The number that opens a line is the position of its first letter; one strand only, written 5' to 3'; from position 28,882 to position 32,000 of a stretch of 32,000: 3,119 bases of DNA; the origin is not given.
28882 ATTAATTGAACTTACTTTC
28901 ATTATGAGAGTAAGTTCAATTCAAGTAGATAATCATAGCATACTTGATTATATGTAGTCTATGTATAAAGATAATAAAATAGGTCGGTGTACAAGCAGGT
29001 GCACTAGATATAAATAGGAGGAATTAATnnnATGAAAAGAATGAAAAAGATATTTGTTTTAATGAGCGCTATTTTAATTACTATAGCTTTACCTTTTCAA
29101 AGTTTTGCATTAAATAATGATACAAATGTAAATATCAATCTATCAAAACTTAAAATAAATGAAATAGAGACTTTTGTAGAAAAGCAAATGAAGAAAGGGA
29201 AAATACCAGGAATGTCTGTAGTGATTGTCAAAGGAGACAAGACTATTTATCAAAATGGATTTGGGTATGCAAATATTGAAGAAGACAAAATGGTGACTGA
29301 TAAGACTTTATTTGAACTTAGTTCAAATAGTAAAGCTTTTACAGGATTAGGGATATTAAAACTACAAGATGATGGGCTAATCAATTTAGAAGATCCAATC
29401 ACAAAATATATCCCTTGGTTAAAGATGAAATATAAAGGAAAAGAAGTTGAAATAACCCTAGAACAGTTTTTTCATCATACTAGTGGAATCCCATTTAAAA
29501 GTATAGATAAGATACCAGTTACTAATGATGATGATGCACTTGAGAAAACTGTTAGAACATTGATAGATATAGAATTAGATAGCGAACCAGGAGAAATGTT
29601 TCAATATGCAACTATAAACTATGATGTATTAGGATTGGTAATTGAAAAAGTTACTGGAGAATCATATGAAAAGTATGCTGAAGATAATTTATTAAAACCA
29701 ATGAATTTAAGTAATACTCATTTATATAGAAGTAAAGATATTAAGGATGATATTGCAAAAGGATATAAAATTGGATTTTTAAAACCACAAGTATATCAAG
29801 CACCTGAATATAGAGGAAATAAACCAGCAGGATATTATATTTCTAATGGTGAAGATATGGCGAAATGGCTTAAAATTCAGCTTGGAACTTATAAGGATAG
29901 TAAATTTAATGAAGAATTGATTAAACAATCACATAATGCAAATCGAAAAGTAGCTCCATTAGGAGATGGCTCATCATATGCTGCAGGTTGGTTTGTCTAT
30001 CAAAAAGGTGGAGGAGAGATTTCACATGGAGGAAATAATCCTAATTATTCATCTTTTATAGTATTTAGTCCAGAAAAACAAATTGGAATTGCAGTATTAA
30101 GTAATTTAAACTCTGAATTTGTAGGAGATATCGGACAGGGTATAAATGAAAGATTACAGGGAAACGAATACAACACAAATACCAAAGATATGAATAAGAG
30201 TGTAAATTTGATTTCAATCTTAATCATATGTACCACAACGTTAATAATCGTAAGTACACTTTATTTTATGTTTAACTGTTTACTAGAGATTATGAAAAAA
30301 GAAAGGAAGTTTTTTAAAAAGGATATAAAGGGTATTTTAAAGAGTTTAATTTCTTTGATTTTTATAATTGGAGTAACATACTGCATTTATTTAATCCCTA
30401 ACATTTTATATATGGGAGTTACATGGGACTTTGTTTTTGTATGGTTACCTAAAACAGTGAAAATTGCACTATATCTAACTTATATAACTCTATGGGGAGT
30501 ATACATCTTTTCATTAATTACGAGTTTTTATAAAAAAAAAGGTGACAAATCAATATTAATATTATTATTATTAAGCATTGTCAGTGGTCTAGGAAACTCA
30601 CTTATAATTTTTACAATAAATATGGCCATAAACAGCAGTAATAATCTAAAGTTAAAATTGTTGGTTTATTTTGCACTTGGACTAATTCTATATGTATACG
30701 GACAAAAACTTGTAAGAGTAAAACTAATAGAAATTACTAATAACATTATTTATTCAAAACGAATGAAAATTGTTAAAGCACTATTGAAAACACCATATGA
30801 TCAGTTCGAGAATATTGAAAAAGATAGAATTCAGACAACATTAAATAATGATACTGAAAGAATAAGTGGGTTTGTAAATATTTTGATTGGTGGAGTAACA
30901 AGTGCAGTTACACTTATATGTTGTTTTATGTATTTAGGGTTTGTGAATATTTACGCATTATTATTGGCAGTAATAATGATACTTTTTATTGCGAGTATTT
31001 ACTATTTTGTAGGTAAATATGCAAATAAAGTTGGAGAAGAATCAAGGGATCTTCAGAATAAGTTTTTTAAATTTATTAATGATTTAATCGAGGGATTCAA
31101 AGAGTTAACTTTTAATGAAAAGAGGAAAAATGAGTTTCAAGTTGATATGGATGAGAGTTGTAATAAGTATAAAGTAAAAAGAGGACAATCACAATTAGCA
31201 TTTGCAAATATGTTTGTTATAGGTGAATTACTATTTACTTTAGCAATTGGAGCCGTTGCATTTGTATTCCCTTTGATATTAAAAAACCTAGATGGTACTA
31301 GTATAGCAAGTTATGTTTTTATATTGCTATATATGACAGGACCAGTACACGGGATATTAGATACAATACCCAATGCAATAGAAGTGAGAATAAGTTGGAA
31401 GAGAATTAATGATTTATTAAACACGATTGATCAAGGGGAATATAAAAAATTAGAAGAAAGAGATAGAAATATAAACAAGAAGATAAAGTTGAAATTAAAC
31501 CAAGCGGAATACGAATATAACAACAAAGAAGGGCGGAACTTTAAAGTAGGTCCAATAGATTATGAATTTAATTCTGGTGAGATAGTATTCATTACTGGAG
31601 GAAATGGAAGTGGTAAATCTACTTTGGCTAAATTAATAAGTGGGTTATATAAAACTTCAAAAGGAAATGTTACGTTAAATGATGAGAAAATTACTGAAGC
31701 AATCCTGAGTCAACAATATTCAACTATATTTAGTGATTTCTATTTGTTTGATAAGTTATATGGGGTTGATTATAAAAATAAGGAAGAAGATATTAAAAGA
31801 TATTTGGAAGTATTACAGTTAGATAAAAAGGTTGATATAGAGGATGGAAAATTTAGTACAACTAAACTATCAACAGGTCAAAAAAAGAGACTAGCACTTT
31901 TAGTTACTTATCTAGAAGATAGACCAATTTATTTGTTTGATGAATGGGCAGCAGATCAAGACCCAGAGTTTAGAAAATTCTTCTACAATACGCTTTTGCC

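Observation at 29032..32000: Single ORF fusing a ClbP-like D-Asn peptidase to an ABC exporter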

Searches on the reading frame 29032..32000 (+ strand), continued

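Call 7: find_homologous_proteins(query=window:29032-32000:+, max_evalue=1e-10)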
Query window:29032-32000:+ (989 aa): 550 proteins with E <= 1e-10 among 8000 candidates; the best 120 are listed.
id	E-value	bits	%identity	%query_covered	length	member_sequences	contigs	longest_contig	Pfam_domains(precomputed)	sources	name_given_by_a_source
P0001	0.0e+0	2193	100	100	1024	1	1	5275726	PF00005.34,PF02463.26,PF13304.13,PF00144.30,PF00664.29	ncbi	-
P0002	0.0e+0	1599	72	100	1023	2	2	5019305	PF00005.34,PF02463.26,PF00144.30,PF00664.29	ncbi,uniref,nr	ncbi:cyclic peptide export ABC transporter [Clostridium tagluense]|uniref:cyclic peptide export ABC 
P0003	0.0e+0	1574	71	100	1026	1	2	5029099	PF00005.34,PF02463.26,PF13304.13,PF00144.30,PF00664.29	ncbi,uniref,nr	ncbi:cyclic peptide export ABC transporter [Clostridium tagluense]|uniref:cyclic peptide export ABC 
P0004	0.0e+0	1551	69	100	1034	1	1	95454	PF00005.34,PF02463.26,PF13304.13,PF00144.30,PF00664.29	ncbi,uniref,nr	ncbi:cyclic peptide export ABC transporter [Clostridium sp. D2Q-14]|uniref:cyclic peptide export ABC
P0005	0.0e+0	1548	69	100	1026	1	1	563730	PF00005.34,PF02463.26,PF13304.13,PF00144.30,PF00664.29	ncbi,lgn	-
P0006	0.0e+0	1548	69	100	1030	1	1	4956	PF00005.34,PF02463.26,PF00144.30,PF00664.29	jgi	jgi:putative pyoverdin transport system ATP-binding/permease protein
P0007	0.0e+0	1543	70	100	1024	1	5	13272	PF00005.34,PF02463.26,PF00144.30,PF00664.29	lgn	-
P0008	0.0e+0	1539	69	100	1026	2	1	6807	PF00005.34,PF02463.26,PF00144.30,PF00664.29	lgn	-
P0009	0.0e+0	1537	69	100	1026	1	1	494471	PF00005.34,PF02463.26,PF00144.30,PF00664.29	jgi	jgi:putative ATP-binding cassette transporter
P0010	0.0e+0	1534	69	100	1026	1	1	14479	PF00005.34,PF02463.26,PF13304.13,PF00144.30,PF00664.29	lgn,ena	-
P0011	0.0e+0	1533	71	98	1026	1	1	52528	PF00005.34,PF02463.26,PF00144.30,PF00664.29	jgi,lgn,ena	-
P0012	0.0e+0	1532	69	100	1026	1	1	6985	PF00005.34,PF02463.26,PF13304.13,PF00144.30,PF00664.29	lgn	-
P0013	0.0e+0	1530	69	100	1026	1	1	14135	PF00005.34,PF02463.26,PF00144.30,PF00664.29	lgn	-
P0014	0.0e+0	1528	69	100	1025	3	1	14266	PF00005.34,PF02463.26,PF13304.13,PF00144.30,PF00664.29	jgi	jgi:cyclic peptide transporter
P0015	0.0e+0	1523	69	100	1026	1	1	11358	PF00005.34,PF02463.26,PF13304.13,PF00144.30,PF00664.29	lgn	-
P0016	0.0e+0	1519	69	100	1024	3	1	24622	PF00005.34,PF02463.26,PF13304.13,PF00144.30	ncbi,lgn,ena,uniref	ncbi:cyclic peptide export ABC transporter [uncultured Clostridium sp.]|uniref:cyclic peptide export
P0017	0.0e+0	1515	68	100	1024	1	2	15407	PF00005.34,PF02463.26,PF00144.30,PF00664.29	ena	-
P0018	0.0e+0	1514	68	99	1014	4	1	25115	PF00005.34,PF02463.26,PF00144.30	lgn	-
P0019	0.0e+0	1511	68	100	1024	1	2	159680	PF00005.34,PF00144.30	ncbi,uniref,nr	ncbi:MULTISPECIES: cyclic peptide export ABC transporter [unclassified Clostridium]|uniref:cyclic pe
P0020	0.0e+0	1510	68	100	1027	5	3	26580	PF00005.34,PF02463.26,PF13304.13,PF00144.30,PF00664.29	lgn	-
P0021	0.0e+0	1501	67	100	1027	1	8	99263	PF00005.34,PF02463.26,PF13304.13,PF00144.30,PF00664.29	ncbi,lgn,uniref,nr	ncbi:cyclic peptide export ABC transporter [Bacillus thuringiensis]|uniref:Peptide ABC transporter n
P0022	0.0e+0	1498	68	98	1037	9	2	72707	PF00005.34,PF02463.26,PF00144.30,PF00664.29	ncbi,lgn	-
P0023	0.0e+0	1497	68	100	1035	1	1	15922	PF00005.34,PF02463.26,PF13304.13,PF00144.30,PF00664.29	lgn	-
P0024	0.0e+0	1497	68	100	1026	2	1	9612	PF00005.34,PF02463.26,PF13304.13,PF00144.30,PF00664.29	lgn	-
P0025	0.0e+0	1496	67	100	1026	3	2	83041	PF00005.34,PF02463.26,PF13304.13,PF00144.30,PF00664.29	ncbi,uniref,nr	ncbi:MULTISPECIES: cyclic peptide export ABC transporter [unclassified Clostridium]|uniref:cyclic pe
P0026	0.0e+0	1496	68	100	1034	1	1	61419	PF00005.34,PF02463.26,PF13304.13,PF00144.30,PF00664.29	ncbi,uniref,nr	ncbi:cyclic peptide export ABC transporter [Clostridium sp. UBA6640]|uniref:cyclic peptide export AB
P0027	0.0e+0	1490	67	100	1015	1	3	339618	PF00005.34,PF02463.26,PF00144.30,PF00664.29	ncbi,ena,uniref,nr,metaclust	ncbi:cyclic peptide export ABC transporter [Sporanaerobacter sp. PP17-6a]|uniref:cyclic peptide expo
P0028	0.0e+0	1488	67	100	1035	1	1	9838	PF00005.34,PF02463.26,PF13304.13,PF00144.30,PF00664.29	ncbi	-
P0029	0.0e+0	1481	66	100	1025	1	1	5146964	PF00005.34,PF02463.26,PF13304.13,PF00144.30,PF00664.29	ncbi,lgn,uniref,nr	ncbi:cyclic peptide export ABC transporter [Clostridium sp. FP1]|uniref:cyclic peptide export ABC tr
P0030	0.0e+0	1481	67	100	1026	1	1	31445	PF00005.34,PF02463.26,PF13304.13,PF00144.30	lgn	-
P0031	0.0e+0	1479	67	100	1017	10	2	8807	PF00005.34,PF02463.26,PF00144.30,PF00664.29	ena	-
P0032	0.0e+0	1479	68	98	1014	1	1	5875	PF00005.34,PF02463.26,PF00144.30,PF00664.29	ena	-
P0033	0.0e+0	1478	67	100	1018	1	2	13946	PF00005.34,PF02463.26,PF13304.13,PF00144.30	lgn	-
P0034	0.0e+0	1470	67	100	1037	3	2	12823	PF00005.34,PF02463.26,PF13304.13,PF00144.30,PF00664.29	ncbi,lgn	-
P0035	0.0e+0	1467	65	100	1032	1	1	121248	PF00005.34,PF02463.26,PF13304.13,PF00144.30,PF00664.29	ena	-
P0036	0.0e+0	1465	66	100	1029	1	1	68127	PF00005.34,PF02463.26,PF13304.13,PF00144.30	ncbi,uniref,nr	ncbi:ABC transporter ATP-binding protein YojI [Clostridium puniceum]|uniref:ABC transporter ATP-bind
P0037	0.0e+0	1463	66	100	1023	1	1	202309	PF00005.34,PF02463.26,PF13304.13,PF00144.30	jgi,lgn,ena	-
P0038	0.0e+0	1462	65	100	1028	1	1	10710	PF00005.34,PF02463.26,PF13304.13,PF00144.30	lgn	-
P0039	0.0e+0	1451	65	100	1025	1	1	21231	PF00005.34,PF02463.26,PF13304.13,PF00144.30,PF00664.29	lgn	-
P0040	0.0e+0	1436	65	100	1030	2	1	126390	PF00005.34,PF02463.26,PF13304.13,PF00144.30,PF00664.29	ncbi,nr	ncbi:cyclic peptide export ABC transporter [Clostridium frigidicarnis]|nr:cyclic peptide export ABC 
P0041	0.0e+0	1435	65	100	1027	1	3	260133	PF00005.34,PF02463.26,PF13304.13,PF00144.30,PF00664.29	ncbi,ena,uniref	ncbi:cyclic peptide export ABC transporter [Clostridium algidicarnis]|uniref:cyclic peptide export A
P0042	0.0e+0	1433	65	100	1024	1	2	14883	PF00005.34,PF02463.26,PF13304.13,PF00144.30,PF00664.29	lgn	-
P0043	0.0e+0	1431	64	100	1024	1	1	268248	PF00005.34,PF02463.26,PF13304.13,PF00144.30,PF00664.29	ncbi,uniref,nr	ncbi:cyclic peptide transporter [Clostridium cavendishii DSM 21758]|uniref:Cyclic peptide transporte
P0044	0.0e+0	1424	64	98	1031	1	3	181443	PF00005.34,PF02463.26,PF13304.13,PF00144.30,PF00664.29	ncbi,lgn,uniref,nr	ncbi:cyclic peptide export ABC transporter [Clostridium botulinum]|uniref:cyclic peptide export ABC 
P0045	0.0e+0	1423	65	100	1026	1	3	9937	PF00005.34,PF02463.26,PF00144.30,PF00664.29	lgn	-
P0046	0.0e+0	1423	64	100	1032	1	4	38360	PF00005.34,PF02463.26,PF13304.13,PF00144.30,PF00664.29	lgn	-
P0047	0.0e+0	1422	64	100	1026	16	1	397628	PF00005.34,PF02463.26,PF13304.13,PF00144.30,PF00664.29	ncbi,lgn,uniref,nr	ncbi:cyclic peptide export ABC transporter [Clostridium botulinum]|uniref:cyclic peptide export ABC 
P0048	0.0e+0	1420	64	100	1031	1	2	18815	PF00005.34,PF02463.26,PF13304.13,PF00144.30,PF00664.29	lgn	-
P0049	0.0e+0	1417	64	100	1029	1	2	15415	PF00005.34,PF02463.26,PF13304.13,PF00144.30,PF00664.29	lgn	-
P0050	0.0e+0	1417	63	100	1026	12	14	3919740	PF00005.34,PF02463.26,PF13304.13,PF00144.30,PF00664.29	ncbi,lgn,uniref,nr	ncbi:putative cyclic peptide transporter [Clostridium botulinum H04402 065]|uniref:cyclic peptide ex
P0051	0.0e+0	1413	64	100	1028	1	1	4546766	PF00005.34,PF02463.26,PF13304.13,PF00144.30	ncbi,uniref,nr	ncbi:cyclic peptide export ABC transporter [Inconstantimicrobium mannanitabidum]|uniref:Uncharacteri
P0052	0.0e+0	1413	63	100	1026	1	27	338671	PF00005.34,PF02463.26,PF13304.13,PF00144.30,PF00664.29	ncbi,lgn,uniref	ncbi:cyclic peptide export ABC transporter [Clostridium botulinum]|uniref:cyclic peptide export ABC 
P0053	0.0e+0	1411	64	100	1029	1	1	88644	PF00005.34,PF02463.26,PF13304.13,PF00144.30,PF00664.29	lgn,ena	-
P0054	0.0e+0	1410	65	100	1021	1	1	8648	PF00005.34,PF02463.26,PF13304.13,PF00144.30,PF00664.29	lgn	-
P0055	0.0e+0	1407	64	100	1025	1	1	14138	PF00005.34,PF02463.26,PF13304.13,PF00144.30,PF00664.29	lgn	-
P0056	0.0e+0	1405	63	100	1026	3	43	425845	PF00005.34,PF02463.26,PF13304.13,PF00144.30,PF00664.29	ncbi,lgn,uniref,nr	ncbi:cyclic peptide export ABC transporter [Clostridium botulinum]|uniref:Cyclic peptide export ABC 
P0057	0.0e+0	1405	64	100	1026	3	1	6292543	PF00005.34,PF02463.26,PF00144.30,PF00664.29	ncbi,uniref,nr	ncbi:cyclic peptide export ABC transporter [Clostridium beijerinckii]|uniref:cyclic peptide export A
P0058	0.0e+0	1403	63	100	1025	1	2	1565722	PF00005.34,PF02463.26,PF00144.30,PF00664.29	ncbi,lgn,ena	-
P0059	0.0e+0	1399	64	98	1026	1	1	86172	PF00005.34,PF02463.26,PF00144.30,PF00664.29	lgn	-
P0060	0.0e+0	1398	65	96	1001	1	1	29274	PF00005.34,PF02463.26,PF13304.13,PF00144.30,PF00664.29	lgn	-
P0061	0.0e+0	1398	63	100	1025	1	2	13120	PF00005.34,PF02463.26,PF00144.30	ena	-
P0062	0.0e+0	1397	64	99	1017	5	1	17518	PF00005.34,PF02463.26,PF00144.30,PF00664.29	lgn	-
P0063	0.0e+0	1392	64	100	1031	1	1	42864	PF00005.34,PF02463.26,PF13304.13,PF00144.30,PF00664.29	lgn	-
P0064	0.0e+0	1388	63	100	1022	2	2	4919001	PF00005.34,PF02463.26,PF13304.13,PF00144.30,PF00664.29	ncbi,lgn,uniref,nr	ncbi:cyclic peptide export ABC transporter [Clostridium felsineum]|uniref:cyclic peptide export ABC 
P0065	0.0e+0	1387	63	100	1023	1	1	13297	PF00005.34,PF02463.26,PF13304.13,PF00144.30,PF00664.29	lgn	-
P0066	0.0e+0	1385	65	97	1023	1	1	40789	PF00005.34,PF02463.26,PF13304.13,PF00144.30,PF00664.29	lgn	-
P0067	0.0e+0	1384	63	100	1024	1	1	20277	PF00005.34,PF02463.26,PF00144.30,PF00664.29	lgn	-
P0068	0.0e+0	1383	88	40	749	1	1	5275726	PF00005.34,PF00144.30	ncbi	-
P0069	0.0e+0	1376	62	100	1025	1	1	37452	PF00005.34,PF02463.26,PF00144.30,PF00664.29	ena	-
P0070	0.0e+0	1374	62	100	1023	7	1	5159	PF00005.34,PF02463.26,PF00144.30,PF00664.29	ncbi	-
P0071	0.0e+0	1369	63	98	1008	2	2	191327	PF00005.34,PF02463.26,PF13304.13,PF00144.30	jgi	-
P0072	0.0e+0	1365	67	91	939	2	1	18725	PF00005.34,PF02463.26,PF13304.13,PF00144.30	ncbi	-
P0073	0.0e+0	1354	61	100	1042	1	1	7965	PF00005.34,PF02463.26,PF13304.13,PF00144.30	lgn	-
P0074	0.0e+0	1328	60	100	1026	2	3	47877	PF00005.34,PF02463.26,PF13304.13,PF00144.30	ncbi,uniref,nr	ncbi:peptide ABC transporter [Bacillus cereus]|uniref:cyclic peptide export ABC transporter n=1 Tax=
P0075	0.0e+0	1320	59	100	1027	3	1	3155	PF00005.34,PF02463.26,PF00144.30,PF00664.29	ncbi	-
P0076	0.0e+0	1309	61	97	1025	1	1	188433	PF00005.34,PF02463.26,PF00144.30,PF00664.29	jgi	jgi:putative pyoverdin transport system ATP-binding/permease protein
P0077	0.0e+0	1307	70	84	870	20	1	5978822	PF00005.34,PF02463.26,PF00144.30,PF00664.29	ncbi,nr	ncbi:cyclic peptide transporter [Clostridium beijerinckii]|nr:cyclic peptide transporter [Clostridiu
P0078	0.0e+0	1306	60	97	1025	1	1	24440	PF00005.34,PF02463.26,PF00144.30,PF00664.29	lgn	-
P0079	0.0e+0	1299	59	100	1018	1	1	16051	PF00005.34,PF02463.26,PF00144.30,PF00664.29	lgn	-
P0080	0.0e+0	1285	60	97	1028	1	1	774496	PF00005.34,PF02463.26,PF00144.30,PF00664.29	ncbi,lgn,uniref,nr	ncbi:cyclic peptide transporter [Gracilibacillus orientalis]|uniref:Cyclic peptide transporter n=1 T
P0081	0.0e+0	1269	59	96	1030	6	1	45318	PF00005.34,PF02463.26,PF13304.13,PF00144.30,PF00664.29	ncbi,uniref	ncbi:cyclic peptide export ABC transporter [Niallia taxi]|uniref:cyclic peptide export ABC transport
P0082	0.0e+0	1266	60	97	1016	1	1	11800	PF00005.34,PF02463.26,PF13304.13,PF00144.30,PF00664.29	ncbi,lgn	-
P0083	0.0e+0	1265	59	97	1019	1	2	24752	PF00005.34,PF02463.26,PF13304.13,PF00144.30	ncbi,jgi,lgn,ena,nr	ncbi:MAG: cyclic peptide export ABC transporter [Clostridium sp.]|nr:cyclic peptide export ABC trans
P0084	0.0e+0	1264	56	100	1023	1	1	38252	PF00005.34,PF02463.26,PF13304.13,PF00144.30,PF00664.29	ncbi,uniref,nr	ncbi:cyclic peptide export ABC transporter [Chengkuizengella marina]|uniref:Cyclic peptide export AB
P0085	0.0e+0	1264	58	97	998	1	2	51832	PF00005.34,PF02463.26,PF13304.13,PF00144.30,PF00664.29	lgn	-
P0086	0.0e+0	1248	56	100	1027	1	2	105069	PF00005.34,PF02463.26,PF13304.13,PF00144.30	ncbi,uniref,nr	ncbi:cyclic peptide transporter family protein [Brevibacillus laterosporus GI-9]|uniref:cyclic pepti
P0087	0.0e+0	1245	55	100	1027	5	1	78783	PF00005.34,PF02463.26,PF13304.13,PF00144.30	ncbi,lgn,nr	ncbi:Beta-lactamase [Brevibacillus laterosporus]|nr:cyclic peptide export ABC transporter [Brevibaci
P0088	0.0e+0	1241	57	100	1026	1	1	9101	PF00005.34,PF02463.26,PF13304.13,PF00144.30,PF00664.29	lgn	-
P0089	0.0e+0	1239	55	100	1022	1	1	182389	PF00005.34,PF02463.26,PF13304.13,PF00144.30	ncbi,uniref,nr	ncbi:cyclic peptide export ABC transporter [Paenibacillus tengchongensis]|uniref:cyclic peptide expo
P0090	0.0e+0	1210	55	98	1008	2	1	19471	PF00005.34,PF02463.26,PF13304.13,PF00144.30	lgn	-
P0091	0.0e+0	1188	56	100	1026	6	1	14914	PF00005.34,PF13304.13,PF00144.30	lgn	-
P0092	0.0e+0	1171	54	100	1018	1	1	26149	PF00005.34,PF02463.26,PF00144.30,PF00664.29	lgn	-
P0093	0.0e+0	1160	53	100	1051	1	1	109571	PF00005.34,PF02463.26,PF00144.30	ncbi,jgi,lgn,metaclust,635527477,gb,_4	metaclust:\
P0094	0.0e+0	1157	53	100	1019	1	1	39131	PF00005.34,PF02463.26,PF13304.13,PF00144.30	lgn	-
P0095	0.0e+0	1156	54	100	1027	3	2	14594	PF00005.34,PF02463.26,PF13304.13,PF00144.30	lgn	-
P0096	0.0e+0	1153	54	100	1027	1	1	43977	PF00005.34,PF02463.26,PF13304.13,PF00144.30,PF00664.29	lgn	-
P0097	0.0e+0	1151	54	100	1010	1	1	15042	PF00005.34,PF02463.26,PF13304.13,PF00144.30,PF00664.29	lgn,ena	-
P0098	0.0e+0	1148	54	99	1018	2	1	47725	PF00005.34,PF02463.26,PF00144.30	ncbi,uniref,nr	ncbi:peptide ABC transporter [Lacrimispora algidixylanolytica]|uniref:Peptide ABC transporter n=2 Ta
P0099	0.0e+0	1147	53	100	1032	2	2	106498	PF00005.34,PF02463.26,PF13304.13,PF00144.30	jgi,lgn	jgi:cyclic peptide transporter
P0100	0.0e+0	1147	52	96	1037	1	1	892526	PF00005.34,PF02463.26,PF00144.30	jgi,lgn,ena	-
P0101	0.0e+0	1147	53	100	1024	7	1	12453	PF00005.34,PF02463.26,PF00144.30,PF00664.29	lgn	-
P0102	0.0e+0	1143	50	99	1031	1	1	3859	PF00005.34,PF02463.26,PF13304.13,PF00144.30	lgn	-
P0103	0.0e+0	1142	52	100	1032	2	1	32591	PF00005.34,PF02463.26,PF13304.13,PF00144.30,PF00664.29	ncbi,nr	ncbi:MAG: cyclic peptide export ABC transporter [Ruminiclostridium sp.]|nr:cyclic peptide export ABC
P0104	0.0e+0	1140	51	99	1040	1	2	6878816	PF00005.34,PF02463.26,PF13304.13,PF00144.30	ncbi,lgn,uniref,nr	ncbi:cyclic peptide export ABC transporter [Pseudobacteroides cellulosolvens]|uniref:Cyclic peptide 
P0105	0.0e+0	1133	53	96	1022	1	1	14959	PF00005.34,PF02463.26,PF13304.13,PF00144.30,PF00664.29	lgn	-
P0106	0.0e+0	1133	54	96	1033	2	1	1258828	PF00005.34,PF02463.26,PF00144.30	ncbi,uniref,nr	ncbi:hypothetical protein CSC2_28760 [Clostridium zeae]|uniref:Cyclic peptide export ABC transporter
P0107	0.0e+0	1132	51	100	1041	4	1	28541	PF00005.34,PF02463.26,PF00144.30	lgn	-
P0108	0.0e+0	1129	50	100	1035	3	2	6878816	PF00005.34,PF02463.26,PF13304.13,PF00144.30,PF00664.29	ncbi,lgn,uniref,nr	ncbi:cyclic peptide export ABC transporter [Pseudobacteroides cellulosolvens]|uniref:Cyclic peptide 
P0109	0.0e+0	1128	52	100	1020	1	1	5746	PF00005.34,PF02463.26,PF13304.13,PF00144.30,PF00664.29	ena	-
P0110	0.0e+0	1127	50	100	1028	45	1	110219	PF00005.34,PF02463.26,PF13304.13,PF00144.30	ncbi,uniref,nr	ncbi:cyclic peptide export ABC transporter [Brevibacillus sp. 1238]|uniref:cyclic peptide export ABC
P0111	0.0e+0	1125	51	100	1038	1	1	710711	PF00005.34,PF02463.26,PF13304.13,PF00144.30,PF00664.29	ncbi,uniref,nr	ncbi:cyclic peptide export ABC transporter [Hazenella coriacea]|uniref:Cyclic peptide transporter n=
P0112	0.0e+0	1121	51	100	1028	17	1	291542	PF00005.34,PF02463.26,PF00144.30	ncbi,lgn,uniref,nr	ncbi:cyclic peptide export ABC transporter [Brevibacillus sp. MS2.2]|uniref:cyclic peptide export AB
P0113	0.0e+0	1119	52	100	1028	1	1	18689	PF00005.34,PF02463.26,PF13304.13,PF00144.30,PF00664.29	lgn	-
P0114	0.0e+0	1118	50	100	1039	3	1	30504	PF00005.34,PF02463.26,PF13304.13,PF00144.30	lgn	-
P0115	0.0e+0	1117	51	98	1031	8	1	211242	PF00005.34,PF02463.26,PF13304.13,PF00144.30,PF00664.29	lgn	-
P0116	0.0e+0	1117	51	100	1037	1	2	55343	PF00005.34,PF02463.26,PF13304.13,PF00144.30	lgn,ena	-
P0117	0.0e+0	1117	50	100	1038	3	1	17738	PF00005.34,PF02463.26,PF00144.30,PF00664.29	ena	-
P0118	0.0e+0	1116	51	100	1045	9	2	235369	PF00005.34,PF02463.26,PF13304.13,PF00144.30,PF00664.29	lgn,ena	-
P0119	0.0e+0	1115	51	96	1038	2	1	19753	PF00005.34,PF02463.26,PF13304.13,PF00144.30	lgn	-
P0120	0.0e+0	1112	71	71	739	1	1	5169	PF00005.34,PF02463.26,PF13304.13,PF00144.30,PF00664.29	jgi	-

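Call 9: find_encoding_contigs(protein=P0001, flank=10000, max_places=3)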
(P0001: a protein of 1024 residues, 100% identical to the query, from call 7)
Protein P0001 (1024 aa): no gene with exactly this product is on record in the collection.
